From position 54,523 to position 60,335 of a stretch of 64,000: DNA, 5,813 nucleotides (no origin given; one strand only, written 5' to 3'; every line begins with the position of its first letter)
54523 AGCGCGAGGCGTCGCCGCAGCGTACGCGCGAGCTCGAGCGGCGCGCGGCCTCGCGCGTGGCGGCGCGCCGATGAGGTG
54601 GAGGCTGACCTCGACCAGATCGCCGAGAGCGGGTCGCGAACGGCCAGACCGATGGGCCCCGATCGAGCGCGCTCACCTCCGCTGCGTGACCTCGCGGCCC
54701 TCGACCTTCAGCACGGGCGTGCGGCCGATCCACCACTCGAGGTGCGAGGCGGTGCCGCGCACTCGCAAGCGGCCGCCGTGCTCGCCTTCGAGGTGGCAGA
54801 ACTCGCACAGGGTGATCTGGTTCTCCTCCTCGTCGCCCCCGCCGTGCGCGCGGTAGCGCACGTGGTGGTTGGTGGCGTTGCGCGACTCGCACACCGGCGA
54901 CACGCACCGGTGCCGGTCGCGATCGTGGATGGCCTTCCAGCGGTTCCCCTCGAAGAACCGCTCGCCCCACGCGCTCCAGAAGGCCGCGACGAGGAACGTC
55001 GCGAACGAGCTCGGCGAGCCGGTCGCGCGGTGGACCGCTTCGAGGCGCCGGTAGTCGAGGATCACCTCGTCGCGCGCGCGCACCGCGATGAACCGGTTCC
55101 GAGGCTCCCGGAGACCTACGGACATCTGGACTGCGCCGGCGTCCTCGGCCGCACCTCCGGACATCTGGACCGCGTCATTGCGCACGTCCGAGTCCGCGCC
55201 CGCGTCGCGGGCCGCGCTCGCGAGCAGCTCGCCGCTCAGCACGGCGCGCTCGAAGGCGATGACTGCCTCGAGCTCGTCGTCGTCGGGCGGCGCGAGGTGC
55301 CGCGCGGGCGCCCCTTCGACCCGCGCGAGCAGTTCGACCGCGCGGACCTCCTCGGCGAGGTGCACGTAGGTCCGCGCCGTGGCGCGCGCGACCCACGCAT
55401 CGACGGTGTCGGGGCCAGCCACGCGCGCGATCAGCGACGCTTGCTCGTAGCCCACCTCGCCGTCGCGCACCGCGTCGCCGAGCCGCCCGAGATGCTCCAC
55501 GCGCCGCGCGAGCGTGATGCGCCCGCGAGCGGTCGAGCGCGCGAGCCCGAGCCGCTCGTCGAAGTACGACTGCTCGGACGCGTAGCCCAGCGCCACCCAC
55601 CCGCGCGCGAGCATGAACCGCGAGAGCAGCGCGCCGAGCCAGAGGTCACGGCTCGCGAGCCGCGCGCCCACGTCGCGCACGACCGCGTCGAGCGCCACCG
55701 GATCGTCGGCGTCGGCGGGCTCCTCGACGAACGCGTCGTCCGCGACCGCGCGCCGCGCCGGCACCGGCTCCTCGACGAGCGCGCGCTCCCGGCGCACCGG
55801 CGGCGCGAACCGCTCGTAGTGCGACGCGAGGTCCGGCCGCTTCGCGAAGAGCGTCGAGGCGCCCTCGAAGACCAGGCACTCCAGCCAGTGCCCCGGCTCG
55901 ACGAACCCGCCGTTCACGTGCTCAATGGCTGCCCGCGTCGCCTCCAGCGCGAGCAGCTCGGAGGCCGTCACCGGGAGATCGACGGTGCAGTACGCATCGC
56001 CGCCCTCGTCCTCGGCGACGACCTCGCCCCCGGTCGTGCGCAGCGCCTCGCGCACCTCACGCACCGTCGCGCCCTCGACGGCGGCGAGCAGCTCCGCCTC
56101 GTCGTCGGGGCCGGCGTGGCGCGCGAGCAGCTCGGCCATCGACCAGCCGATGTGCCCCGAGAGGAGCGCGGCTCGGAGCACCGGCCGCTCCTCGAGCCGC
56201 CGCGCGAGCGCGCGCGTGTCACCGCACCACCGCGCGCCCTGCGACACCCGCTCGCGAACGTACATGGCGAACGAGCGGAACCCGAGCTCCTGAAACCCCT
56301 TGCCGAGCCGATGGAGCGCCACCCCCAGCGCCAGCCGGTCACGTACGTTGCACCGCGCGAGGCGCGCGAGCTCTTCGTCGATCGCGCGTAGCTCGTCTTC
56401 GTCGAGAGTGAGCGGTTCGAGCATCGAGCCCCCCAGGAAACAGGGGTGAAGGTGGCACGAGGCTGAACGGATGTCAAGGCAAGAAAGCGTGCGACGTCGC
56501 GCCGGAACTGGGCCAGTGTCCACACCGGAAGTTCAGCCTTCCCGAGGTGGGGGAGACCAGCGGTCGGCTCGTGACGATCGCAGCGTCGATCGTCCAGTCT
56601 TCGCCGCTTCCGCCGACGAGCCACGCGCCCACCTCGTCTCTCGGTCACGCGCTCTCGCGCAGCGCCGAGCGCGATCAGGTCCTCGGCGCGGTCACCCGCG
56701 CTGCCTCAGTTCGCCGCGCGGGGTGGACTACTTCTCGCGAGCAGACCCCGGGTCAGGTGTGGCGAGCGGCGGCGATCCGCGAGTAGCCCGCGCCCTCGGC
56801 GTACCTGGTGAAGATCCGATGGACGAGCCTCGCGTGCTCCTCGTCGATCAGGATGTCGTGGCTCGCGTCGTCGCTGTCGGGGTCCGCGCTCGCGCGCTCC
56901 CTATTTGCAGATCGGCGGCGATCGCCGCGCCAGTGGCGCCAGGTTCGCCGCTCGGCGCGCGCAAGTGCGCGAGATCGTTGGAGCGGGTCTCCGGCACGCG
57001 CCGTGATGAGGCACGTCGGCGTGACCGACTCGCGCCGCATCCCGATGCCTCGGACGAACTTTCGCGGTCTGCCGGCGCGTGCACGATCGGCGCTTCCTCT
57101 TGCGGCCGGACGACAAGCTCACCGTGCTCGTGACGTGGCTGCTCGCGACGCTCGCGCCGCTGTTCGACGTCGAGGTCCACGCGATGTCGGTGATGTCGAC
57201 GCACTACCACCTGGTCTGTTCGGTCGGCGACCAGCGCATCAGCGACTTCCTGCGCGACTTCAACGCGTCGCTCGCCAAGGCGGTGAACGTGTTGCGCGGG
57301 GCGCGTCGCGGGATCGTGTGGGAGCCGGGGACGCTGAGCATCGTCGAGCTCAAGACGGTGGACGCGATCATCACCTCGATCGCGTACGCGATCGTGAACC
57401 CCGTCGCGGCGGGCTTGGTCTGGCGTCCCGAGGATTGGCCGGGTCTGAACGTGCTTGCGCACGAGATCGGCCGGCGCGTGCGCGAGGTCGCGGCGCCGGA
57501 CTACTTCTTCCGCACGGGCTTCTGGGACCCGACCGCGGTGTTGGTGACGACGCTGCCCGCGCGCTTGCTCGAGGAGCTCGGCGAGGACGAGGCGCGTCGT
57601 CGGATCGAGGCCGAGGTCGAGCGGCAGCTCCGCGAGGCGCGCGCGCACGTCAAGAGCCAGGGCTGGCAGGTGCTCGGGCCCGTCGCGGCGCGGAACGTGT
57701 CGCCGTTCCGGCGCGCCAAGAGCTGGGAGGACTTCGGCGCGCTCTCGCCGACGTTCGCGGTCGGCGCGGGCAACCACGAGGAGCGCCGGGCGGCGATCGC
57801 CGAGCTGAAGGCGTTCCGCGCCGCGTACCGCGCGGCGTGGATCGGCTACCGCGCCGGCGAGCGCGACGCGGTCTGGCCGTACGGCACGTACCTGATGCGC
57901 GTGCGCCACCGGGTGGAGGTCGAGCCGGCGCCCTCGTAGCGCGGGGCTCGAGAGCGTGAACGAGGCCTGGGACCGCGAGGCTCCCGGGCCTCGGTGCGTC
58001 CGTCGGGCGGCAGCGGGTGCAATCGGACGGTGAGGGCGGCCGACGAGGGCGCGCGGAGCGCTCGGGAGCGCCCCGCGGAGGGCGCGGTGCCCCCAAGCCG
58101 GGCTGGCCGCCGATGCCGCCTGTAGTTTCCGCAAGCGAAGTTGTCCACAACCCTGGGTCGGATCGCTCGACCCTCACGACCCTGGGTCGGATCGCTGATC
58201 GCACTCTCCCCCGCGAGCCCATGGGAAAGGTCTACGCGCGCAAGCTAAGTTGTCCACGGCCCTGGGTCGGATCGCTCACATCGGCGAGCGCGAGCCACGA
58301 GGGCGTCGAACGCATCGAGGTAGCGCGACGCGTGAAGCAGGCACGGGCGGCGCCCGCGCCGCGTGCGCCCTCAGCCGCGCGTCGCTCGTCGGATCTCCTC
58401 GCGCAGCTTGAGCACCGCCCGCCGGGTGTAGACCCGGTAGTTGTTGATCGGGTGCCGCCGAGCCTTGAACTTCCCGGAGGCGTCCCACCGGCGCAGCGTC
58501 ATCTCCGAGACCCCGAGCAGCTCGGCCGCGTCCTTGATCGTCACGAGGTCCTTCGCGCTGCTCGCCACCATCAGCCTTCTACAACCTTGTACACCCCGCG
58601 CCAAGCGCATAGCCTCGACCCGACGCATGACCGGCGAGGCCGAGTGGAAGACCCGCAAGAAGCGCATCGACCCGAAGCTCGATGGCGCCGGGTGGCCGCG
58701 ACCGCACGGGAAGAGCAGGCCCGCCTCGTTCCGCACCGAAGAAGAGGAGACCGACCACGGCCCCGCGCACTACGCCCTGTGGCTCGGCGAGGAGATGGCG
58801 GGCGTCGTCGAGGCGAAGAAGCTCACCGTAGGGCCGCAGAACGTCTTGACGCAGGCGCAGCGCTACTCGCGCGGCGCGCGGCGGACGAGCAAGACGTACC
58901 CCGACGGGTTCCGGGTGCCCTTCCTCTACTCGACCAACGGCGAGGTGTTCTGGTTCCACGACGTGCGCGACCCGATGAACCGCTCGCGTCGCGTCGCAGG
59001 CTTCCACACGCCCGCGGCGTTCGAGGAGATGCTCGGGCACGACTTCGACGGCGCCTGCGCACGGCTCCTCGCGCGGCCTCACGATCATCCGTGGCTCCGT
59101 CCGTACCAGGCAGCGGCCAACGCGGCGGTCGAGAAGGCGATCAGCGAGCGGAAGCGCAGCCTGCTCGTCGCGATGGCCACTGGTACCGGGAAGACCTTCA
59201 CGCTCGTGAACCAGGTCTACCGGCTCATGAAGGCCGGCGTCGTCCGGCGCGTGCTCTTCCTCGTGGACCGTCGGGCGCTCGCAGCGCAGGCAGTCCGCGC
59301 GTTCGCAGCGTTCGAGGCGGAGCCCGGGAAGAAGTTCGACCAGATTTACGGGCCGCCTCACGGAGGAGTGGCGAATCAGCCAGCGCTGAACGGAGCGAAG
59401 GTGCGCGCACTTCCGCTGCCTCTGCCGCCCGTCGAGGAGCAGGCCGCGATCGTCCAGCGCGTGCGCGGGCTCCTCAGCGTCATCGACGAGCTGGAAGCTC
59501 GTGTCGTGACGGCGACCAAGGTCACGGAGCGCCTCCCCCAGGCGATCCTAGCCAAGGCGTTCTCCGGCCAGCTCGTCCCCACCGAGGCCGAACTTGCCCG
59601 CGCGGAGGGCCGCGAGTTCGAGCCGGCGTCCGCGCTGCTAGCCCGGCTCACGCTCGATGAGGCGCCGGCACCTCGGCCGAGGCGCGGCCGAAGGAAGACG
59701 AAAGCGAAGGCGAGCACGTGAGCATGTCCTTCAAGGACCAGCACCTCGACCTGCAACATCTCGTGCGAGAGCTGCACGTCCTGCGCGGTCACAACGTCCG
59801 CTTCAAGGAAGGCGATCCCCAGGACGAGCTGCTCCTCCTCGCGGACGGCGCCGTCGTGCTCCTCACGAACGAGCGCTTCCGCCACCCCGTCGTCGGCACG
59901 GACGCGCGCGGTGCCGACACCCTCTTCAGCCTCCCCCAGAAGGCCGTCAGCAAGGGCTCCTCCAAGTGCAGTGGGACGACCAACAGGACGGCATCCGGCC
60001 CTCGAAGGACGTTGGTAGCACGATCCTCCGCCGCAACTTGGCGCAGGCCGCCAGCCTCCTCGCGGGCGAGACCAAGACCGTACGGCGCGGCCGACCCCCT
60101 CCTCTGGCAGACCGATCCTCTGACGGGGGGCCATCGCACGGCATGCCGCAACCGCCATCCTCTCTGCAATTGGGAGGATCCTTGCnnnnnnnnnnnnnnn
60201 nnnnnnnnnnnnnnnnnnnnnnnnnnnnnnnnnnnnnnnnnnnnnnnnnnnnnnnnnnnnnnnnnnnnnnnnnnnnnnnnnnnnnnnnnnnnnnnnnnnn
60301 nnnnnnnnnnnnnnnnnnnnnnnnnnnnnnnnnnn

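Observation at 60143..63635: Compositionally foreign three-gene module: SPPY DNA methyltransferase + DUF262-only protein + HEPN (RNECAH) protein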

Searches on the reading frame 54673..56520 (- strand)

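Call 60: search_protein_families(library=pfam, proteins=[window:54673-56520:-], max_evalue=0.01)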
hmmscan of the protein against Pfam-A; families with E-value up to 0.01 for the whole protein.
window:54673-56520:- (615 aa): 1 family
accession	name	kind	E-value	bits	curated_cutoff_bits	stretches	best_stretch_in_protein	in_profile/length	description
PF01844.29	HNH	-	0.00019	21.9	21.4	1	538-577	3-42/47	HNH endonuclease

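Call 86: search_protein_families(library=padloc, proteins=[window:54673-56520:-], max_evalue=0.001)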
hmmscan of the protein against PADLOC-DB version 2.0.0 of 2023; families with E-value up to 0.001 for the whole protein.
window:54673-56520:- (615 aa): 1 family
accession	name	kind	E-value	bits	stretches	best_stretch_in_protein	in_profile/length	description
PDLC02859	DpdF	-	4.4e-05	20.1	1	532-578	3-51/545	DpdF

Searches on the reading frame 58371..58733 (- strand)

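Call 60: search_protein_families(library=pfam, proteins=[window:58371-58733:-], max_evalue=0.01)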
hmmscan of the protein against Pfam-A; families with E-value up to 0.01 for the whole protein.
window:58371-58733:- (120 aa): 11 families
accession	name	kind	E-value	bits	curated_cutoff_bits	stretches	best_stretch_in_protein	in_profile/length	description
PF00376.29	MerR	-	1.5e-09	38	28.2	1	65-102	1-38/38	MerR family regulatory protein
PF12728.13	HTH_17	-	7.5e-09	36.2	27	1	63-113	1-49/51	Helix-turn-helix domain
PF13411.12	MerR_1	-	4.8e-08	33.4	21.6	1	65-111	2-47/69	MerR HTH family regulatory protein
PF13384.12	HTH_23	-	7.5e-05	22.9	24.6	1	52-83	6-37/50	Homeodomain-like domain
PF13542.12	HTH_Tnp_ISL3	-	0.00021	21.1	27.4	1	55-84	19-47/51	Helix-turn-helix domain of transposase family ISL3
PF10668.15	Phage_terminase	-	0.00025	21.1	22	1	64-90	23-49/67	Phage terminase small subunit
PF01527.26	HTH_Tnp_1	-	0.0003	21.4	24.1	1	55-117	15-70/75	Transposase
PF13338.12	AbiEi_4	-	0.00042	20.8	25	1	55-88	5-37/49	Transcriptional regulator, AbiEi antitoxin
PF08220.18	HTH_DeoR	-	0.00069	19.8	21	1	62-82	13-33/57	DeoR-like helix-turn-helix domain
PF13518.12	HTH_28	-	0.0017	18.8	25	1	56-83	5-32/52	Helix-turn-helix domain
PF02954.25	HTH_8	-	0.0077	16.4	22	0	66-82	21-37/42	Bacterial regulatory protein, Fis family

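Call 86: search_protein_families(library=padloc, proteins=[window:58371-58733:-], max_evalue=0.001)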
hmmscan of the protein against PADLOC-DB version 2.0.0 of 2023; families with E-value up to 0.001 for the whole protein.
window:58371-58733:- (120 aa): 1 family
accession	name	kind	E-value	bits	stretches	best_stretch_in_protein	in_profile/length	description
PDLC04133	mad1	-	2.4e-14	51.3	1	63-112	5-52/60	mads_1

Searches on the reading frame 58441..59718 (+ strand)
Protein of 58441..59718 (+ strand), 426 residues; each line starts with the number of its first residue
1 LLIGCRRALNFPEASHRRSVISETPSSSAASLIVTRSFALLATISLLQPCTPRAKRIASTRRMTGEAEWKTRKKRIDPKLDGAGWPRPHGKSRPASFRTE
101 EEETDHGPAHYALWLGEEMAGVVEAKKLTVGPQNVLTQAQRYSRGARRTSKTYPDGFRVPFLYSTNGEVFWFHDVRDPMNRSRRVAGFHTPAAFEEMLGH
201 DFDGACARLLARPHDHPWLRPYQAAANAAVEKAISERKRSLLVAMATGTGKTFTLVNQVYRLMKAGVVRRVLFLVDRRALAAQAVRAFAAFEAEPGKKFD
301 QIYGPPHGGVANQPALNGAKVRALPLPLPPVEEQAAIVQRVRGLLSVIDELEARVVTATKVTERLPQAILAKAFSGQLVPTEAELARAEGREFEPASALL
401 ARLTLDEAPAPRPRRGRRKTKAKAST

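Call 60: search_protein_families(library=pfam, proteins=[window:58441-59718:+], max_evalue=0.01)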
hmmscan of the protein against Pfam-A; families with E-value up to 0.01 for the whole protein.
window:58441-59718:+ (426 aa): 5 families
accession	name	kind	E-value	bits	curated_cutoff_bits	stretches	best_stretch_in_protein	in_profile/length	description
PF04851.21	ResIII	-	7.2e-18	65.5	22.5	1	219-298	4-83/164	Type III restriction enzyme, res subunit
PF00270.35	DEAD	-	4.3e-06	27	26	1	228-304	9-81/167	DEAD/DEAH box helicase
PF18766.7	SWI2_SNF2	-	9.8e-06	25.8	26.7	1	225-294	5-74/221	SWI2/SNF2 ATPase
PF00580.27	UvrD-helicase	-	0.00064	19.9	23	1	227-267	2-42/271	UvrD/REP helicase N-terminal domain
PF04313.20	HSDR_N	-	0.0016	18.8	25.1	0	111-180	130-197/198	Type I restriction enzyme R protein N terminus (HSDR_N)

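Call 86: search_protein_families(library=padloc, proteins=[window:58441-59718:+], max_evalue=0.001)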
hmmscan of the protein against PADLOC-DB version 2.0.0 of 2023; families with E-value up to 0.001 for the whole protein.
window:58441-59718:+ (426 aa): 44 families (the best 25 are shown)
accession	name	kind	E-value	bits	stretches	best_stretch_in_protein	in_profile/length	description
PDLC03042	REase_I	-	2e-26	89.7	1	156-301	371-526/1170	Type I restriction enzyme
PDLC03127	Specificity_I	-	7.8e-23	79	1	309-423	384-490/571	Type I specificity subunit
PDLC03189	Specificity_I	-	1.3e-18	65.1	1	311-406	350-445/459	Type I specificity subunit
PDLC03162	Specificity_I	-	1.6e-17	61.5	1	313-386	349-418/431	Type I specificity subunit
PDLC03115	Specificity_I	-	6.5e-17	59.2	1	316-418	364-459/462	Type I specificity subunit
PDLC03150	Specificity_I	-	7e-17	59.4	1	309-419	372-472/475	Type I specificity subunit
PDLC03109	Specificity_I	-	9.3e-17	58.7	1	315-423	434-534/591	Type I specificity subunit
PDLC03049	REase_I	-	2.9e-16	56.6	1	153-291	94-241/807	Type I restriction enzyme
PDLC03169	Specificity_I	-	9.2e-16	56.2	1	309-378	351-419/461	Type I specificity subunit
PDLC03047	REase_I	-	2.6e-14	49.9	1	68-291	199-416/1107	Type I restriction enzyme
PDLC03079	Specificity_I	-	3.8e-11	40.8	1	311-380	150-219/470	Type I specificity subunit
PDLC03159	Specificity_I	-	1.5e-10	38.4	1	311-422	406-508/509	Type I specificity subunit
PDLC03179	Specificity_I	-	2.7e-10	37.8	1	311-370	234-293/589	Type I specificity subunit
PDLC03196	Specificity_I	-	8e-10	35.5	1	311-377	523-589/792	Type I specificity subunit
PDLC01439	typeIV_DinG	-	7.7e-09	32.7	1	214-294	12-86/575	CAS-IV-A; associated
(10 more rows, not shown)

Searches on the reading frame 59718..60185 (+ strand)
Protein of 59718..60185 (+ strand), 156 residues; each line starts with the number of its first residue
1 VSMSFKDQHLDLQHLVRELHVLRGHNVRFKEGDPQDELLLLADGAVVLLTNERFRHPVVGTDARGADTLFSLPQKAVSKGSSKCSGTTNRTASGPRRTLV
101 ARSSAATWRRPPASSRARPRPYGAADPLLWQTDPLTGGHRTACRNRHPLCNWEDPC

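Call 60: search_protein_families(library=pfam, proteins=[window:59718-60185:+], max_evalue=0.01)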
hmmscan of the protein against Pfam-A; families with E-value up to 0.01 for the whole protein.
window:59718-60185:+ (156 aa): 0 families
